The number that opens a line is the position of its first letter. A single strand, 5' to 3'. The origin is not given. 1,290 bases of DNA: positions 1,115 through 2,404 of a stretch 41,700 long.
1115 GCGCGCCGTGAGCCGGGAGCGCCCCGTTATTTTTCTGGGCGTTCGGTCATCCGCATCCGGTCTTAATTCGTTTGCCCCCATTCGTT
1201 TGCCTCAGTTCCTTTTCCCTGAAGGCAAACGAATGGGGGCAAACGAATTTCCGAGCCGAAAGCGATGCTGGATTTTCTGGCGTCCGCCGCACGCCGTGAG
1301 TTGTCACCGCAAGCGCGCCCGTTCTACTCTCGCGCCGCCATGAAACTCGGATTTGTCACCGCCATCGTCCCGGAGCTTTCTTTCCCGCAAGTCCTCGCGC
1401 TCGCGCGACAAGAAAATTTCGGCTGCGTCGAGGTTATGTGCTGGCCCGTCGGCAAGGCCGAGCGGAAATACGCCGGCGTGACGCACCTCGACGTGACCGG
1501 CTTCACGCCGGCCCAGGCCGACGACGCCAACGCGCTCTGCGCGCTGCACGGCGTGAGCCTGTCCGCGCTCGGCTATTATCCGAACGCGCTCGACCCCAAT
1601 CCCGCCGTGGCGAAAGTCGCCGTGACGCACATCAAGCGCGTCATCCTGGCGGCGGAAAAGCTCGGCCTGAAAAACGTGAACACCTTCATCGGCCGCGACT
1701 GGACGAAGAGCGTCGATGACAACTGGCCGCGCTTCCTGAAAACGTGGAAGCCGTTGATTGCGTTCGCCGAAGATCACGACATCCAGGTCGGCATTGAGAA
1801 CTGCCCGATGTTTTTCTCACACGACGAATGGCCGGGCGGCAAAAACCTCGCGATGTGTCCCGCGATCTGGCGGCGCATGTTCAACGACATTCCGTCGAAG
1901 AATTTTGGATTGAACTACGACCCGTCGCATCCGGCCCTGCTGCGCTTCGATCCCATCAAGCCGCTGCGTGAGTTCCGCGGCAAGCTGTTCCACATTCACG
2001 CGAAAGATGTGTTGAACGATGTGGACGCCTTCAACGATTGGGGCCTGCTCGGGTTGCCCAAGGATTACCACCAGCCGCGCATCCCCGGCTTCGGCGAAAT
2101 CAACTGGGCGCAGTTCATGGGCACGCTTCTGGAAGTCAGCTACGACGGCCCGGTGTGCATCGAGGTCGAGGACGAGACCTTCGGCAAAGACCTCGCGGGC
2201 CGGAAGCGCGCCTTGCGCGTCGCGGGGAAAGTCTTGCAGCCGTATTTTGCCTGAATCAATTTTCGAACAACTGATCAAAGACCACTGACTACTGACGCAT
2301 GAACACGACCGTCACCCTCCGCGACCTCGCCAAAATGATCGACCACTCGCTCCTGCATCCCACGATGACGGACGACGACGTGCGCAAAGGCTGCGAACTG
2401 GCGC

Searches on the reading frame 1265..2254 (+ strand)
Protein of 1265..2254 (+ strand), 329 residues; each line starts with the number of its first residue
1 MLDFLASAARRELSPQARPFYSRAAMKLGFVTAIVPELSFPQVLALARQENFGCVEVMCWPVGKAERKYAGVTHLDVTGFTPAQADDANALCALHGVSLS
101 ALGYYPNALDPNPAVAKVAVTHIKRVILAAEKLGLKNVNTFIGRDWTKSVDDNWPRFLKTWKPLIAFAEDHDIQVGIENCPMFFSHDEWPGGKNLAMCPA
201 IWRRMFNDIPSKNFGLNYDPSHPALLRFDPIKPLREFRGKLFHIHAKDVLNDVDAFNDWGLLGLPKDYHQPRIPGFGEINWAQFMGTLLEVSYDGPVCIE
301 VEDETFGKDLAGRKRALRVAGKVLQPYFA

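Call 83: search_protein_families(library=pfam, proteins=[window:1265-2254:+], max_evalue=0.0001)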
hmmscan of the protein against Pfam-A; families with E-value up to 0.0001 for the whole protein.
window:1265-2254:+ (329 aa): 1 family
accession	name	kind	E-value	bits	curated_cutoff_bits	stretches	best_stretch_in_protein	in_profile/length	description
PF01261.30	AP_endonuc_2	-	6.4e-36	124.7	31.1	1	45-309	2-235/249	Xylose isomerase-like TIM barrel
